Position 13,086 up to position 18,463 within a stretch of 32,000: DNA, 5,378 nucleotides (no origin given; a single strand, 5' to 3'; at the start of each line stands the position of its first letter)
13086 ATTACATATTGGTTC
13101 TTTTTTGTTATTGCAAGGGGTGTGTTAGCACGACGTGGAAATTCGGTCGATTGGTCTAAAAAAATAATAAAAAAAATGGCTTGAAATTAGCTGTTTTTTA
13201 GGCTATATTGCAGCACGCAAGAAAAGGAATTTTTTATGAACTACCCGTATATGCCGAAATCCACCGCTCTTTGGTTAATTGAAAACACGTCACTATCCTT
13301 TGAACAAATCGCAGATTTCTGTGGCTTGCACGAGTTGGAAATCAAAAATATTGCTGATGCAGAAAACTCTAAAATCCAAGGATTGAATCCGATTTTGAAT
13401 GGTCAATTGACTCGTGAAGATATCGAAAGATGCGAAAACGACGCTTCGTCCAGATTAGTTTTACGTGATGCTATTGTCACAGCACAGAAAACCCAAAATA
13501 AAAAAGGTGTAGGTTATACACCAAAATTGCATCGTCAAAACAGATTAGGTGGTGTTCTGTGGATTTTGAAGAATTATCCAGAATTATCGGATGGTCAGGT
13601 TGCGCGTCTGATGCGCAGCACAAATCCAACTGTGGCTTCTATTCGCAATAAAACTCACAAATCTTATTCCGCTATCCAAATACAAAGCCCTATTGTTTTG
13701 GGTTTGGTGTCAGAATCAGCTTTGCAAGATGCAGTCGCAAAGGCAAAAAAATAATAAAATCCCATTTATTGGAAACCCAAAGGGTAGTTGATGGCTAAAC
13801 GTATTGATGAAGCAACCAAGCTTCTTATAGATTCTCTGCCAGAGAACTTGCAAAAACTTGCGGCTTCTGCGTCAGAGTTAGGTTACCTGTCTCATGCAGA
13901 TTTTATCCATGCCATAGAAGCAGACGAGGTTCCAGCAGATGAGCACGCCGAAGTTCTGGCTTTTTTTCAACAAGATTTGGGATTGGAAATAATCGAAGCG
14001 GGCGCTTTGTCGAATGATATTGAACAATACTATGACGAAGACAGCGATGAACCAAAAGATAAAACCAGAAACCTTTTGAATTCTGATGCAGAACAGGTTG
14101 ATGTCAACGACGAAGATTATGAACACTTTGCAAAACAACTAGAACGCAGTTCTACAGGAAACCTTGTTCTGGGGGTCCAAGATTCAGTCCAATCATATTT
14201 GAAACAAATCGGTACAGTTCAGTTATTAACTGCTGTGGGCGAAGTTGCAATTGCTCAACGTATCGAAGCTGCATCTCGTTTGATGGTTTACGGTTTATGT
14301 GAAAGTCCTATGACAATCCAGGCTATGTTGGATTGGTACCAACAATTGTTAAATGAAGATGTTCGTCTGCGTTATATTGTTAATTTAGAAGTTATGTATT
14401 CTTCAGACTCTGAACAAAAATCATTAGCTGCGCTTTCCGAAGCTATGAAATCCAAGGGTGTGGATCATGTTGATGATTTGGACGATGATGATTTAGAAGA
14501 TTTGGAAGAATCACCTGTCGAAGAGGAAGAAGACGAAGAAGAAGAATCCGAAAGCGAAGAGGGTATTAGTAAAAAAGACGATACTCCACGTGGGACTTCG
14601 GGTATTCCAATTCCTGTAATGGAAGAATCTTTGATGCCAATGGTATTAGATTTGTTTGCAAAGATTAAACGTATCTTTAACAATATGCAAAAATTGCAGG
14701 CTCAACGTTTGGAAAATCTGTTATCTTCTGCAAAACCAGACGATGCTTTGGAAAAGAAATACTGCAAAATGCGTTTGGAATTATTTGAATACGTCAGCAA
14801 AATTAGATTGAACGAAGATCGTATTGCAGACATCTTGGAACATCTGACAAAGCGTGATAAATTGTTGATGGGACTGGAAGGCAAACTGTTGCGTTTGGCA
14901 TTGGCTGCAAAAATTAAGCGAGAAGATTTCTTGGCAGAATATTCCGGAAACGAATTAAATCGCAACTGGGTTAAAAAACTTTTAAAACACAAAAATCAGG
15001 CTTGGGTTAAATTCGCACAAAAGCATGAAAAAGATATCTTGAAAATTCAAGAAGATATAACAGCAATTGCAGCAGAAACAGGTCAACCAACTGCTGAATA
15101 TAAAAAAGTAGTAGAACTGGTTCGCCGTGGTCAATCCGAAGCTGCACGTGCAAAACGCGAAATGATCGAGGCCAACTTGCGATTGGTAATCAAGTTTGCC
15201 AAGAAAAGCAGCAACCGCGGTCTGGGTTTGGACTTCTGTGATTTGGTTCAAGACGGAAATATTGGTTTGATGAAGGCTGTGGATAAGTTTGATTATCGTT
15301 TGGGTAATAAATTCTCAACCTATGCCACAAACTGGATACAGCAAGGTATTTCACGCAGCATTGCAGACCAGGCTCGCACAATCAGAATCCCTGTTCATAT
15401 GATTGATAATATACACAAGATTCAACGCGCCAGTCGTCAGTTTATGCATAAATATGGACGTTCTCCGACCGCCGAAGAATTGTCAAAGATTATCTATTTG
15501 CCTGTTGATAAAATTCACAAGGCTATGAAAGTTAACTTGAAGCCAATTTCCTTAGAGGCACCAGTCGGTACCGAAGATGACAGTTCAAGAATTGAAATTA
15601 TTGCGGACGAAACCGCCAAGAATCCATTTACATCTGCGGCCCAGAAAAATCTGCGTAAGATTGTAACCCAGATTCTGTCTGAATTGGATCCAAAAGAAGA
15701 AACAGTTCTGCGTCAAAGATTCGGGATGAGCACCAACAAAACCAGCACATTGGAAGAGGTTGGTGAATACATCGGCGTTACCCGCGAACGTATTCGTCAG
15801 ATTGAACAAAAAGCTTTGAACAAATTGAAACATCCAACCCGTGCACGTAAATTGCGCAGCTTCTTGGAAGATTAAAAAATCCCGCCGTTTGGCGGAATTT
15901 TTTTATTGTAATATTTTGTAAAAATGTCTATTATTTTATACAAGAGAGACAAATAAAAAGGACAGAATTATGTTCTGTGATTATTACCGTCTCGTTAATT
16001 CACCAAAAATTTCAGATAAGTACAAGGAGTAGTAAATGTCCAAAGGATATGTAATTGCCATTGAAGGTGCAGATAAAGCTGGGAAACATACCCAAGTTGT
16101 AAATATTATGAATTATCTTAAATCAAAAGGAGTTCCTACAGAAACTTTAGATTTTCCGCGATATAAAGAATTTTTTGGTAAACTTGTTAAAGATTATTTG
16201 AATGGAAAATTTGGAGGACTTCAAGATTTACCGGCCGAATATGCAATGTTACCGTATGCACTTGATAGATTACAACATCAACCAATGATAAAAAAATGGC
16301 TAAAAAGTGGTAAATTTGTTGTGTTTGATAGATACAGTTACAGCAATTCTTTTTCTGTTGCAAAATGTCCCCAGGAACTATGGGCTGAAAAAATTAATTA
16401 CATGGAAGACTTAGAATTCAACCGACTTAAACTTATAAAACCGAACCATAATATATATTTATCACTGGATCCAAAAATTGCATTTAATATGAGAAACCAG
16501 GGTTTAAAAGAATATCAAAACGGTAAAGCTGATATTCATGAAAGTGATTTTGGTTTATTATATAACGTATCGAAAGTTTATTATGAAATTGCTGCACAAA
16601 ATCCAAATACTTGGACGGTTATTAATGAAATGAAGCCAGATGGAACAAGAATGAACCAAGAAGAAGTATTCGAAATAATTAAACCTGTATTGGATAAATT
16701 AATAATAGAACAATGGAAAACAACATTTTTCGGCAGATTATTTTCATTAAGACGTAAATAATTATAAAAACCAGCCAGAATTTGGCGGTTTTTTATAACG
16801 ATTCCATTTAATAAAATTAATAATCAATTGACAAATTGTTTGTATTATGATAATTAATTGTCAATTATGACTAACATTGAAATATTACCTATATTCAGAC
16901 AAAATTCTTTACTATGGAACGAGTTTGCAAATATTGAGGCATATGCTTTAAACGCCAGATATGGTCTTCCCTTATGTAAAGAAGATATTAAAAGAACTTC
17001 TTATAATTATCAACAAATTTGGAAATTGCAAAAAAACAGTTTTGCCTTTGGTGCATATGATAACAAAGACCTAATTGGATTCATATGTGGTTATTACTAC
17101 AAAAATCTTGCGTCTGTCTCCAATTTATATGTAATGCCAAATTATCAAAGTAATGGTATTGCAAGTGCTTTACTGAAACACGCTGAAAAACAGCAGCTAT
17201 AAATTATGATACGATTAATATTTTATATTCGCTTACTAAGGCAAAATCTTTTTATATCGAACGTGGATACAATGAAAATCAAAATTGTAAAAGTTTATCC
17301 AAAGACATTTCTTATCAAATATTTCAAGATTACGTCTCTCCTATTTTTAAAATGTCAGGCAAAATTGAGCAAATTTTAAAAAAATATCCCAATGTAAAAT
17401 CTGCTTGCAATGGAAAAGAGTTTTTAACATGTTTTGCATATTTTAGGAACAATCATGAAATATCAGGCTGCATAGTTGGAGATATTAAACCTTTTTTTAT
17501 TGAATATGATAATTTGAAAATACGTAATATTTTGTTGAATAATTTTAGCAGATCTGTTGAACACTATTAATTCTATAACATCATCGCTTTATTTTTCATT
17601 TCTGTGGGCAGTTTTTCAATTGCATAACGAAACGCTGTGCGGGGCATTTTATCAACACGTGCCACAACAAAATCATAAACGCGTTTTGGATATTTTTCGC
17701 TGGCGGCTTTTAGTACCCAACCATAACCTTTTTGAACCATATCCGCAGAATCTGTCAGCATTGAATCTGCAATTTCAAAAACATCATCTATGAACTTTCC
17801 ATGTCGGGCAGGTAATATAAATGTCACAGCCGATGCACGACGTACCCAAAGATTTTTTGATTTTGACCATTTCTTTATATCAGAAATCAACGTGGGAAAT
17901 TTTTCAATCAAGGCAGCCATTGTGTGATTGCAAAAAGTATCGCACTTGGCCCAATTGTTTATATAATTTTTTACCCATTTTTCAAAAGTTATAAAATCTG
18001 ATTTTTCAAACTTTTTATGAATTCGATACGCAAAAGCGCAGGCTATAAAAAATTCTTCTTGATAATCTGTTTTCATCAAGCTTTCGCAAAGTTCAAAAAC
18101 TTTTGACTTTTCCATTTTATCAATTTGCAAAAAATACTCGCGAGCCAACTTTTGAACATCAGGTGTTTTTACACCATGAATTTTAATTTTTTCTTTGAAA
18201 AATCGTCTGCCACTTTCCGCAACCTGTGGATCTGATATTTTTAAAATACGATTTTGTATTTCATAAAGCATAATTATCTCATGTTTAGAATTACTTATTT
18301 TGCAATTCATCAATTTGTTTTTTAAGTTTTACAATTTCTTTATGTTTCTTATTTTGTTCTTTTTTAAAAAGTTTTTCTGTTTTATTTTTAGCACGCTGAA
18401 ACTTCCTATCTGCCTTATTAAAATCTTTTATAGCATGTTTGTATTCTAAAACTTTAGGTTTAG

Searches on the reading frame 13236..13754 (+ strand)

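Call 24: search_protein_families(library=pfam, proteins=[window:13236-13754:+], max_evalue=0.001)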
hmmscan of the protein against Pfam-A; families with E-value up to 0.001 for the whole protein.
window:13236-13754:+ (172 aa): 1 family
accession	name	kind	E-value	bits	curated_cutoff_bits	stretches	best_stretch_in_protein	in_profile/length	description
PF06242.16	TrcR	-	4.5e-40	137.4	22.2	1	34-172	1-139/139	Transcriptional cell cycle regulator TrcR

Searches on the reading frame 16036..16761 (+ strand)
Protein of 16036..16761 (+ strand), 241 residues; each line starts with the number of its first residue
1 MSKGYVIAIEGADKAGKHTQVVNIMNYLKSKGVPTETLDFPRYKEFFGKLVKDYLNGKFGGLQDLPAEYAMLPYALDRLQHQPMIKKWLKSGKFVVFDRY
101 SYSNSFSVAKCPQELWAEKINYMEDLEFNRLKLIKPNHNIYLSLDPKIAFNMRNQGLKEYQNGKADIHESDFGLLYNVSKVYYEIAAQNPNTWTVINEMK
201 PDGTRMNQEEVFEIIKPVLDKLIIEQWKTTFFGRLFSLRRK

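Call 24: search_protein_families(library=pfam, proteins=[window:16036-16761:+], max_evalue=0.001)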
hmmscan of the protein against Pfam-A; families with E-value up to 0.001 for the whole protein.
window:16036-16761:+ (241 aa): 1 family
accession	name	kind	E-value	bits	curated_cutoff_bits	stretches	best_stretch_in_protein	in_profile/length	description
PF02223.23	Thymidylate_kin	-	4.7e-17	62.7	27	1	9-199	1-175/185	Thymidylate kinase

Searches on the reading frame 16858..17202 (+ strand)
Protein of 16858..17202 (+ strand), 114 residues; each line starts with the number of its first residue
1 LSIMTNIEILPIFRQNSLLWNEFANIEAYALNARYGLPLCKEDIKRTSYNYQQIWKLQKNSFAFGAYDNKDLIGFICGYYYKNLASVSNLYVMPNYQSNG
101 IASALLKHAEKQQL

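Call 24: search_protein_families(library=pfam, proteins=[window:16858-17202:+], max_evalue=0.001)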
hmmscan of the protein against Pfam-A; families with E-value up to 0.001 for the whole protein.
window:16858-17202:+ (114 aa): 3 families
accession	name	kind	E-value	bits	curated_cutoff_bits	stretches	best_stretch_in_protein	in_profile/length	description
PF00583.31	Acetyltransf_1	-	4e-11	43.6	20.7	1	46-111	18-86/116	Acetyltransferase (GNAT) family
PF13673.13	Acetyltransf_10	-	1.8e-08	34.8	23.6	1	52-112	24-79/128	Acetyltransferase (GNAT) domain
PF13508.13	Acetyltransf_7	-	1.9e-08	35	27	1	62-111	4-55/84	Acetyltransferase (GNAT) domain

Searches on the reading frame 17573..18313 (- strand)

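Call 24: search_protein_families(library=pfam, proteins=[window:17573-18313:-], max_evalue=0.001)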
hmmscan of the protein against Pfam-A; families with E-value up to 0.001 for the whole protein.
window:17573-18313:- (246 aa): 1 family
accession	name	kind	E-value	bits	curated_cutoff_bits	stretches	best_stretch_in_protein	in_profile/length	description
PF08713.17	DNA_alkylation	-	4.3e-59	200.2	21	1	20-235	2-213/213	DNA alkylation repair enzyme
